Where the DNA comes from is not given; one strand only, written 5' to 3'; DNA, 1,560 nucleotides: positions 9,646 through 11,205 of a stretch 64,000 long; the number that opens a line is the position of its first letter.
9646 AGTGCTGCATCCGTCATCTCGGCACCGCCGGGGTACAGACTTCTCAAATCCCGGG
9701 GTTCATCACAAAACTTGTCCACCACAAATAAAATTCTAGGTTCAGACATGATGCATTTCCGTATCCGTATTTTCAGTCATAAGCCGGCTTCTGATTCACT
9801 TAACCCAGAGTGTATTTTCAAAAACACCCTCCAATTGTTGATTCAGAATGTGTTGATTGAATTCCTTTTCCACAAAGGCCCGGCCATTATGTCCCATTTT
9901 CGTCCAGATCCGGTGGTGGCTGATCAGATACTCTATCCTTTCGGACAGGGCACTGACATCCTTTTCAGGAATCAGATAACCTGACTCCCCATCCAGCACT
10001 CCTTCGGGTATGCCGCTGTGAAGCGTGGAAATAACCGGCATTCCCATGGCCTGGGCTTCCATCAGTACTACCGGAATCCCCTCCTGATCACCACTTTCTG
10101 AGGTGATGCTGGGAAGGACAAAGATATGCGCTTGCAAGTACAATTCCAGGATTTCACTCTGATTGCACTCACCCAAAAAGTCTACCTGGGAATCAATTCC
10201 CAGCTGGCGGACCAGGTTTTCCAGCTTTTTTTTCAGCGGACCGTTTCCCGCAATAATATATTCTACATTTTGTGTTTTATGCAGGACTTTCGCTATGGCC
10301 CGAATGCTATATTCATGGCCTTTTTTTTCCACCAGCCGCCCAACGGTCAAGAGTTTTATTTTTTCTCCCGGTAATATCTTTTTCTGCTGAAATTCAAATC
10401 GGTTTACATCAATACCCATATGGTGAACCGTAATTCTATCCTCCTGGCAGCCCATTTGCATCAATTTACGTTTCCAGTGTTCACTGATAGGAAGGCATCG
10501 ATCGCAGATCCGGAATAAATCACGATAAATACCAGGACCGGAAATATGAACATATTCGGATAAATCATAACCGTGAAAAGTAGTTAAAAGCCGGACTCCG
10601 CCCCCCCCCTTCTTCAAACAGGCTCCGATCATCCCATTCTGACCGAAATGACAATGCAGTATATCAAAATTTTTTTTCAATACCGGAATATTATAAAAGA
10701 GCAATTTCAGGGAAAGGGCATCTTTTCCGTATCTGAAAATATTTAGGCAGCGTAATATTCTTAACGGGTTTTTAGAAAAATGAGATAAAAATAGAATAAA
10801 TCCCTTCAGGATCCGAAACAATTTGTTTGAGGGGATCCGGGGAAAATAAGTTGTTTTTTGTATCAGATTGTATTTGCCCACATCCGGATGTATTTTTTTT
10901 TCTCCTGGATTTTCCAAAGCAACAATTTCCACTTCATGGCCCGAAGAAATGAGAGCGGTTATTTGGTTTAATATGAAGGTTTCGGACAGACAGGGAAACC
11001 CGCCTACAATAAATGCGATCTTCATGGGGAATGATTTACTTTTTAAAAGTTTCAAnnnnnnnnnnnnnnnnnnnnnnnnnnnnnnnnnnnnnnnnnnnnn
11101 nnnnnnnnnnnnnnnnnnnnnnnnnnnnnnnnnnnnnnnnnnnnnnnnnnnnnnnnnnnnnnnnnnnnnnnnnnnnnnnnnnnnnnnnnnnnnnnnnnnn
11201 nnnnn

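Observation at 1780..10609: Long poly-G tracts (G10, G9) inside a surface-sensing kinase and a GT4 glycosyltransferase: candidate contingency (phase-variable) loci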

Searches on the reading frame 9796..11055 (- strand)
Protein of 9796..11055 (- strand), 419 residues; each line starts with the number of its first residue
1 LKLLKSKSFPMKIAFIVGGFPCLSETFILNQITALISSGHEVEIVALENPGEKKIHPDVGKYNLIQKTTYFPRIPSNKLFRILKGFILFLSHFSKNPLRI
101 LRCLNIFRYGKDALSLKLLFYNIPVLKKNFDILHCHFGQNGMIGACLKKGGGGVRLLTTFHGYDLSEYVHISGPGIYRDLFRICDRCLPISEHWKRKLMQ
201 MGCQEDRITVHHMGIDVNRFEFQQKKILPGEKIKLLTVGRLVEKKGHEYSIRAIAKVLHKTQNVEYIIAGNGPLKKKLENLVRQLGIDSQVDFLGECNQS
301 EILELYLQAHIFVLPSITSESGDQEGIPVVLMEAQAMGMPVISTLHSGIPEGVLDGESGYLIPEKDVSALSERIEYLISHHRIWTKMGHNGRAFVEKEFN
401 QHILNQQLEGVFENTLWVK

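Call 7: search_protein_families(library=pfam, proteins=[window:9796-11055:-])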
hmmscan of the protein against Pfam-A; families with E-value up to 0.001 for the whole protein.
window:9796-11055:- (419 aa): 6 families
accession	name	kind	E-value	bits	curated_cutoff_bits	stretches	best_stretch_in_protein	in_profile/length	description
PF00534.26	Glycos_transf_1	-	1e-42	146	26.4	1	220-392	3-170/172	Glycosyl transferases group 1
PF13692.12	Glyco_trans_1_4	-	2.4e-34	119.1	27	1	234-379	3-141/142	Glycosyl transferases group 1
PF13439.12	Glyco_transf_4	-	5.1e-19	69.4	28.5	1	25-219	5-170/170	Glycosyltransferase Family 4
PF13579.12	Glyco_trans_4_4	-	2e-09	38.4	29.7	1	25-213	4-157/158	Glycosyl transferase 4-like domain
PF20706.3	GT4-conflict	-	4.1e-07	29.8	26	1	194-350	160-317/385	Family 4 Glycosyltransferase in conflict systems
PF13524.12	Glyco_trans_1_2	-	9.4e-06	26.1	25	1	263-403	14-138/144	Glycosyl transferase-like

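Call 9: find_encoding_contigs(protein=window:9799-11025:-, flank=3000, max_places=10)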
Protein seq(409 aa) (409 aa): 1 contig read that carries it; 1 place shown.
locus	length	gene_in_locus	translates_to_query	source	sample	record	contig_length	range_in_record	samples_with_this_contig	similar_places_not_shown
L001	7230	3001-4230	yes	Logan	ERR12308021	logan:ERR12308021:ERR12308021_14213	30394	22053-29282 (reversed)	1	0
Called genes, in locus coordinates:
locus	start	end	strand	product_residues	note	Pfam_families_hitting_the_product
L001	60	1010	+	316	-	PF00535:Glycos_transf_2, PF10111:Glyco_tranf_2_2, PF13641:Glyco_tranf_2_3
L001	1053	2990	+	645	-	PF13522:GATase_6, PF13537:GATase_7, PF00733:Asn_synthase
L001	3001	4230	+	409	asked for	PF13439:Glyco_transf_4, PF13579:Glyco_trans_4_4, PF20706:GT4-conflict (weak), PF00534:Glycos_transf_1, PF13692:Glyco_trans_1_4, PF13524:Glyco_trans_1_2 (weak)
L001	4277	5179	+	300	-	-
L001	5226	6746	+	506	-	PF13231:PMT_2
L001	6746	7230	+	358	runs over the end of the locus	PF13439:Glyco_transf_4, PF20706:GT4-conflict (weak), PF00534:Glycos_transf_1, PF13692:Glyco_trans_1_4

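Call 11: find_homologous_proteins(query=window:9799-11025:-, max_evalue=1e-30)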
Query seq(409 aa) (409 aa): 4413 proteins with E <= 1e-30 among 8000 candidates; the best 120 are listed.
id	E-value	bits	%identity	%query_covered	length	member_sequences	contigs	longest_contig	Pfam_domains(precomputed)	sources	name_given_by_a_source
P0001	6.7e-255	864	92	100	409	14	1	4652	PF00534.27,PF13579.13,PF13524.13,PF13439.13,PF20706.4,PF13692.13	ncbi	-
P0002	6.7e-191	653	68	99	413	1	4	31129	PF00534.27,PF13579.13,PF13524.13,PF13439.13,PF20706.4,PF13692.13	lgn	-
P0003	2.7e-189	648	68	99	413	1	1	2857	PF00534.27,PF13579.13,PF13524.13,PF13439.13,PF20706.4,PF13692.13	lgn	-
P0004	1.1e-181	623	64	99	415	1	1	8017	PF00534.27,PF13579.13,PF13524.13,PF13439.13,PF20706.4,PF13692.13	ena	-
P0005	4.1e-161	555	58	99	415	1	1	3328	PF00534.27,PF13579.13,PF13524.13,PF13439.13,PF20706.4,PF13692.13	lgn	-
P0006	5.5e-157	541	59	99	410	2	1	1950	PF00534.27,PF13477.13,PF13579.13,PF13524.13,PF13439.13,PF20706.4,PF13692.13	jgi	-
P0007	1.2e-156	540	59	99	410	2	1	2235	PF00534.27,PF13477.13,PF13579.13,PF13524.13,PF13439.13,PF20706.4,PF13692.13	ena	-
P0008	1.3e-156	540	57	99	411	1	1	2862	PF00534.27,PF13524.13,PF13439.13,PF20706.4,PF13692.13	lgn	-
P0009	1.5e-156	540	59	99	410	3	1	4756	PF00534.27,PF13524.13,PF13439.13,PF20706.4,PF13692.13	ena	-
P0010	7.4e-155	534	59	95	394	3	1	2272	PF00534.27,PF13579.13,PF13524.13,PF13439.13,PF20706.4,PF13692.13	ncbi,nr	ncbi:MAG: glycosyltransferase, partial [Candidatus Aminicenantes bacterium]|nr:glycosyltransferase [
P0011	1.0e-154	534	59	99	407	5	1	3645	PF00534.27,PF13579.13,PF13524.13,PF13439.13,PF20706.4,PF13692.13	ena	-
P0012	1.0e-154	534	57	99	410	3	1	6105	PF00534.27,PF13524.13,PF13439.13,PF20706.4,PF13692.13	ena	-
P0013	4.2e-154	532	59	99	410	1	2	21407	PF00534.27,PF13524.13,PF13439.13,PF20706.4,PF13692.13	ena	-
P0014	7.7e-154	531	58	99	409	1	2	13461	PF00534.27,PF13524.13,PF13439.13,PF20706.4,PF13692.13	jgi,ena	-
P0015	2.1e-152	526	59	99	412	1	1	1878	PF00534.27,PF13524.13,PF13439.13,PF20706.4,PF13692.13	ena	-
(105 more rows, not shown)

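Call 14: find_encoding_contigs(protein=P0001, flank=2000, max_places=10)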
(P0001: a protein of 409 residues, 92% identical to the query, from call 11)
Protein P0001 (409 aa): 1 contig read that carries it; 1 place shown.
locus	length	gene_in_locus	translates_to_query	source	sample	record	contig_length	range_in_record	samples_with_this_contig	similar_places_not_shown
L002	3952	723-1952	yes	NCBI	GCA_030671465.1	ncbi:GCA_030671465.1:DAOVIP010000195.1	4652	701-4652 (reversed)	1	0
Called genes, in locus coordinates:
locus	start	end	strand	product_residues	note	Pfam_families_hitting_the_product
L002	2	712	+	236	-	?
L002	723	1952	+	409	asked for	PF13439:Glyco_transf_4, PF13579:Glyco_trans_4_4, PF20706:GT4-conflict (weak), PF00534:Glycos_transf_1, PF13692:Glyco_trans_1_4, PF13524:Glyco_trans_1_2 (weak)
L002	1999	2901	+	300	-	-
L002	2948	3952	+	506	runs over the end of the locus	PF13231:PMT_2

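Call 15: list_cluster_members(proteins=[P0001, window:9799-11025:-])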
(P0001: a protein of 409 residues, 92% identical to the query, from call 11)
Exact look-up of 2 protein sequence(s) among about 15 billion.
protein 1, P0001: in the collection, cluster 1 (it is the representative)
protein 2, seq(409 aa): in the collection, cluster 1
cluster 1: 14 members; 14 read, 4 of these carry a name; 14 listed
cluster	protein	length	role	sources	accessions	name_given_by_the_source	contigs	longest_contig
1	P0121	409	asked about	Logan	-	-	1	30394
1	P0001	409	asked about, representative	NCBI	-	-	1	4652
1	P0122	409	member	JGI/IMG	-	colanic acid/amylovoran biosynthesis glycosyltransferase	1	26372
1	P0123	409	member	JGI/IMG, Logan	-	colanic acid/amylovoran biosynthesis glycosyltransferase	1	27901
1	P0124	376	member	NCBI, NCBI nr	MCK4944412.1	MAG: glycosyltransferase, partial [Candidatus Aminicenantes bacterium] | glycosyltransferase [Candidatus Aminicenantes bacterium]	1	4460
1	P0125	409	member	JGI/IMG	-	colanic acid/amylovoran biosynthesis glycosyltransferase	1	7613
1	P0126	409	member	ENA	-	-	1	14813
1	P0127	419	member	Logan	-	-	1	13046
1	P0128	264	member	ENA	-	-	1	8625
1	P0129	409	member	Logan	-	-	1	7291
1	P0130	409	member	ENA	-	-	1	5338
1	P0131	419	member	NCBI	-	-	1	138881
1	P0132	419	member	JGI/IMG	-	-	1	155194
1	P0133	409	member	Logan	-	-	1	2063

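Call 17: find_encoding_contigs(protein=P0131, flank=10000, max_places=10)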
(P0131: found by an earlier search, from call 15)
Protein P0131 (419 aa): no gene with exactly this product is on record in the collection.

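Call 18: find_encoding_contigs(protein=P0132, flank=10000, max_places=10)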
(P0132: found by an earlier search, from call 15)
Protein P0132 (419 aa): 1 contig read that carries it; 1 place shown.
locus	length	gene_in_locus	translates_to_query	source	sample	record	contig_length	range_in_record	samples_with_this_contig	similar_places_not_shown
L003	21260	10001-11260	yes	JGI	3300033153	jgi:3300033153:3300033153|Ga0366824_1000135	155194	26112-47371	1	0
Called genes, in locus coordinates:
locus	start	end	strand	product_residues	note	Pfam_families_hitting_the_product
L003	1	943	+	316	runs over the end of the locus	PF00389:2-Hacid_dh, PF02826:2-Hacid_dh_C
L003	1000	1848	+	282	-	PF01061:ABC2_membrane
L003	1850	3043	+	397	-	PF00005:ABC_tran, PF13304:AAA_21 (faint)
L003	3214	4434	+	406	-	PF00884:Sulfatase, PF01663:Phosphodiest (faint), PF16347:SGSH_C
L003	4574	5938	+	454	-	PF02310:B12-binding, PF04055:Radical_SAM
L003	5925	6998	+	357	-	PF00535:Glycos_transf_2, PF10111:Glyco_tranf_2_2, PF13641:Glyco_tranf_2_3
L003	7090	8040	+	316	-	PF00535:Glycos_transf_2, PF10111:Glyco_tranf_2_2, PF13641:Glyco_tranf_2_3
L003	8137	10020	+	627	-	PF13522:GATase_6, PF13537:GATase_7, PF00733:Asn_synthase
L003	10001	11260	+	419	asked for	PF13439:Glyco_transf_4, PF13579:Glyco_trans_4_4, PF20706:GT4-conflict (weak), PF00534:Glycos_transf_1, PF13692:Glyco_trans_1_4, PF13524:Glyco_trans_1_2 (weak)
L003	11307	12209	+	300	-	-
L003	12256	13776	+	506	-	PF13231:PMT_2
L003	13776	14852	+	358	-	PF13439:Glyco_transf_4, PF20706:GT4-conflict (weak), PF00534:Glycos_transf_1, PF13692:Glyco_trans_1_4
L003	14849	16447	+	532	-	-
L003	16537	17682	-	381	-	PF01075:Glyco_transf_9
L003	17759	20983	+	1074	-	PF00069:Pkinase, PF03109:ABC1, PF07714:PK_Tyr_Ser-Thr, PF00515:TPR_1 (faint), PF07719:TPR_2 (faint), PF13432:TPR_16 (faint), PF12895:ANAPC3 (weak), PF13424:TPR_12 (weak), +9 more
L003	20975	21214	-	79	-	PF06305:LapA_dom (weak)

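Call 19: find_encoding_contigs(protein=P0122, flank=10000, max_places=10)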
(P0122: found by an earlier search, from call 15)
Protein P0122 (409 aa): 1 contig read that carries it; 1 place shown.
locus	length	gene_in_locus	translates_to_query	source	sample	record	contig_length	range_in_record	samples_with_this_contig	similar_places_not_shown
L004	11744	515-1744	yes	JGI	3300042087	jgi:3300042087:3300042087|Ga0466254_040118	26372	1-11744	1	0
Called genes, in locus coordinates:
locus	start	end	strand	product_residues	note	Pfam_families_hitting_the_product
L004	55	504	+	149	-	PF00733:Asn_synthase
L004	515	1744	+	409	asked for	PF13439:Glyco_transf_4, PF13579:Glyco_trans_4_4, PF20706:GT4-conflict (weak), PF00534:Glycos_transf_1, PF13692:Glyco_trans_1_4, PF13524:Glyco_trans_1_2 (weak)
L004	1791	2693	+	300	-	-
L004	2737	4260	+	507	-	PF13231:PMT_2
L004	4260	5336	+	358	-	PF13439:Glyco_transf_4, PF20706:GT4-conflict (weak), PF00534:Glycos_transf_1, PF13692:Glyco_trans_1_4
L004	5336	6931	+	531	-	-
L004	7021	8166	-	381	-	PF01075:Glyco_transf_9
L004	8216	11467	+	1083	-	PF00069:Pkinase, PF03109:ABC1, PF07714:PK_Tyr_Ser-Thr, PF00515:TPR_1 (faint), PF07719:TPR_2 (faint), PF13432:TPR_16 (faint), PF12895:ANAPC3 (weak), PF13424:TPR_12 (weak), +9 more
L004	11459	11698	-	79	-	PF06305:LapA_dom (weak)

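Call 20: find_encoding_contigs(protein=P0123, flank=10000, max_places=10)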
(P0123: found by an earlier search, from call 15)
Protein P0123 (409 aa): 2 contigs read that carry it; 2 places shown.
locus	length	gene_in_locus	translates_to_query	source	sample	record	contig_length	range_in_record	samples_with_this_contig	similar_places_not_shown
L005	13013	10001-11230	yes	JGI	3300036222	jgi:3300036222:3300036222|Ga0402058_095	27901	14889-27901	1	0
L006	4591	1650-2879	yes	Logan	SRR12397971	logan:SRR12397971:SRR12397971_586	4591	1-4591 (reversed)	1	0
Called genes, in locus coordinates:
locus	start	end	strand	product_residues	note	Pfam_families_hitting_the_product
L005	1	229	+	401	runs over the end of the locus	PF00005:ABC_tran, PF13304:AAA_21 (faint)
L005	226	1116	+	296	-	PF00685:Sulfotransfer_1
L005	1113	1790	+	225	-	PF01596:Methyltransf_3 (faint), PF13578:Methyltransf_24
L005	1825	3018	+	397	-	PF01075:Glyco_transf_9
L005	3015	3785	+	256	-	PF00459:Inositol_P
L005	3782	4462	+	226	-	PF02348:CTP_transf_3, PF12804:NTP_transf_3 (faint)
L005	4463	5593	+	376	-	-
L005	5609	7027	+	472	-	PF00535:Glycos_transf_2, PF10111:Glyco_tranf_2_2 (weak), PF13641:Glyco_tranf_2_3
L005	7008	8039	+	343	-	PF00535:Glycos_transf_2, PF10111:Glyco_tranf_2_2, PF13641:Glyco_tranf_2_3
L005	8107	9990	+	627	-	PF13522:GATase_6, PF13537:GATase_7, PF00733:Asn_synthase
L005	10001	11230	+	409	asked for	PF13439:Glyco_transf_4, PF13579:Glyco_trans_4_4, PF20706:GT4-conflict (weak), PF00534:Glycos_transf_1, PF13692:Glyco_trans_1_4, PF13524:Glyco_trans_1_2 (weak)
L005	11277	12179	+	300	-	-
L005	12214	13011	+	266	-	?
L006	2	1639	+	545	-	?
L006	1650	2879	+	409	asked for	PF13439:Glyco_transf_4, PF13579:Glyco_trans_4_4, PF20706:GT4-conflict (weak), PF00534:Glycos_transf_1, PF13692:Glyco_trans_1_4, PF13524:Glyco_trans_1_2 (weak)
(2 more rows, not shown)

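Call 21: find_encoding_contigs(protein=P0127, flank=10000, max_places=10)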
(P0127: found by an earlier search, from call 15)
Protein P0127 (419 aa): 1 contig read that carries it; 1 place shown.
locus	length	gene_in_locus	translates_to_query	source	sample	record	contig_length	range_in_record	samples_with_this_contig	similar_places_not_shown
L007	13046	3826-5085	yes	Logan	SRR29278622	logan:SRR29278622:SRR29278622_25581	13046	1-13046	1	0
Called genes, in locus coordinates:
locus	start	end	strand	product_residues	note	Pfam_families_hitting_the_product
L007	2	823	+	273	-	?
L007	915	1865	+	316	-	PF00535:Glycos_transf_2, PF10111:Glyco_tranf_2_2, PF13641:Glyco_tranf_2_3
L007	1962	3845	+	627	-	PF13522:GATase_6, PF13537:GATase_7, PF00733:Asn_synthase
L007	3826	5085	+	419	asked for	PF13439:Glyco_transf_4, PF13579:Glyco_trans_4_4, PF20706:GT4-conflict (weak), PF00534:Glycos_transf_1, PF13692:Glyco_trans_1_4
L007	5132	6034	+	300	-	-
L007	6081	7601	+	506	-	PF13231:PMT_2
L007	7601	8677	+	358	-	PF13439:Glyco_transf_4, PF20706:GT4-conflict (weak), PF00534:Glycos_transf_1, PF13692:Glyco_trans_1_4, PF13524:Glyco_trans_1_2 (weak)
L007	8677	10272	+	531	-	-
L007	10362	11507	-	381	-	PF01075:Glyco_transf_9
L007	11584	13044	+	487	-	?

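Call 22: find_encoding_contigs(protein=P0126, flank=10000, max_places=10)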
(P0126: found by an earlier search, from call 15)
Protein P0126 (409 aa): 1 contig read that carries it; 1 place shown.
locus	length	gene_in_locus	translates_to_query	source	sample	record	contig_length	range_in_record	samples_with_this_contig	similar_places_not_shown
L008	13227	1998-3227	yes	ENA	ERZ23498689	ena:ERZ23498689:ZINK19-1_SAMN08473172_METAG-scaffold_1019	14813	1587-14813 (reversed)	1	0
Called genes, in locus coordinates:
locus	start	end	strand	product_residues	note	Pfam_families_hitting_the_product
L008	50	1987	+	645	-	PF13522:GATase_6, PF13537:GATase_7, PF00733:Asn_synthase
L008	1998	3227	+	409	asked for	PF13439:Glyco_transf_4, PF13579:Glyco_trans_4_4, PF20706:GT4-conflict (weak), PF00534:Glycos_transf_1, PF13692:Glyco_trans_1_4, PF13524:Glyco_trans_1_2 (weak)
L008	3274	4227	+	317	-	-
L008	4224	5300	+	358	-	PF13439:Glyco_transf_4, PF20706:GT4-conflict (weak), PF00534:Glycos_transf_1, PF13692:Glyco_trans_1_4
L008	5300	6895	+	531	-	-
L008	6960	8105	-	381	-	PF01075:Glyco_transf_9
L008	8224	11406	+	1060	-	PF00069:Pkinase, PF07714:PK_Tyr_Ser-Thr, PF03109:ABC1, PF07719:TPR_2 (faint), PF13432:TPR_16 (faint), PF12895:ANAPC3 (weak), PF00515:TPR_1 (weak), PF13424:TPR_12 (weak), +9 more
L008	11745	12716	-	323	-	PF00535:Glycos_transf_2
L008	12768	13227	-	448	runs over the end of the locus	PF00534:Glycos_transf_1, PF13692:Glyco_trans_1_4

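Call 29: find_encoding_contigs(protein=P0121, flank=10000, max_places=10)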
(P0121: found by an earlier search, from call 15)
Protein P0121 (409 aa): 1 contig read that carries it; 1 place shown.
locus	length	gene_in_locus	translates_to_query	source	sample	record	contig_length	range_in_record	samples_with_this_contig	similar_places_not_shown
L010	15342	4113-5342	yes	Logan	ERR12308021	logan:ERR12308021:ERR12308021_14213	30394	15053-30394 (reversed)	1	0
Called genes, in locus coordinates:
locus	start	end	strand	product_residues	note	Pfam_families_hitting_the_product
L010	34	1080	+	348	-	PF00535:Glycos_transf_2, PF10111:Glyco_tranf_2_2, PF13641:Glyco_tranf_2_3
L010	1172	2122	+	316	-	PF00535:Glycos_transf_2, PF10111:Glyco_tranf_2_2, PF13641:Glyco_tranf_2_3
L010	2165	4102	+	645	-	PF13522:GATase_6, PF13537:GATase_7, PF00733:Asn_synthase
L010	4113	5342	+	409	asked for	PF13439:Glyco_transf_4, PF13579:Glyco_trans_4_4, PF20706:GT4-conflict (weak), PF00534:Glycos_transf_1, PF13692:Glyco_trans_1_4, PF13524:Glyco_trans_1_2 (weak)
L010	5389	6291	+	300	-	-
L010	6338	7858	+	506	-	PF13231:PMT_2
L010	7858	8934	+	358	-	PF13439:Glyco_transf_4, PF20706:GT4-conflict (weak), PF00534:Glycos_transf_1, PF13692:Glyco_trans_1_4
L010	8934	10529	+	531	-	-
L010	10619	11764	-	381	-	PF01075:Glyco_transf_9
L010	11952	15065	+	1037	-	PF00069:Pkinase, PF03109:ABC1, PF07714:PK_Tyr_Ser-Thr, PF07719:TPR_2 (faint), PF25062:ARM_TT21_N (faint), PF00515:TPR_1 (faint), PF12895:ANAPC3 (weak), PF13424:TPR_12 (weak), +9 more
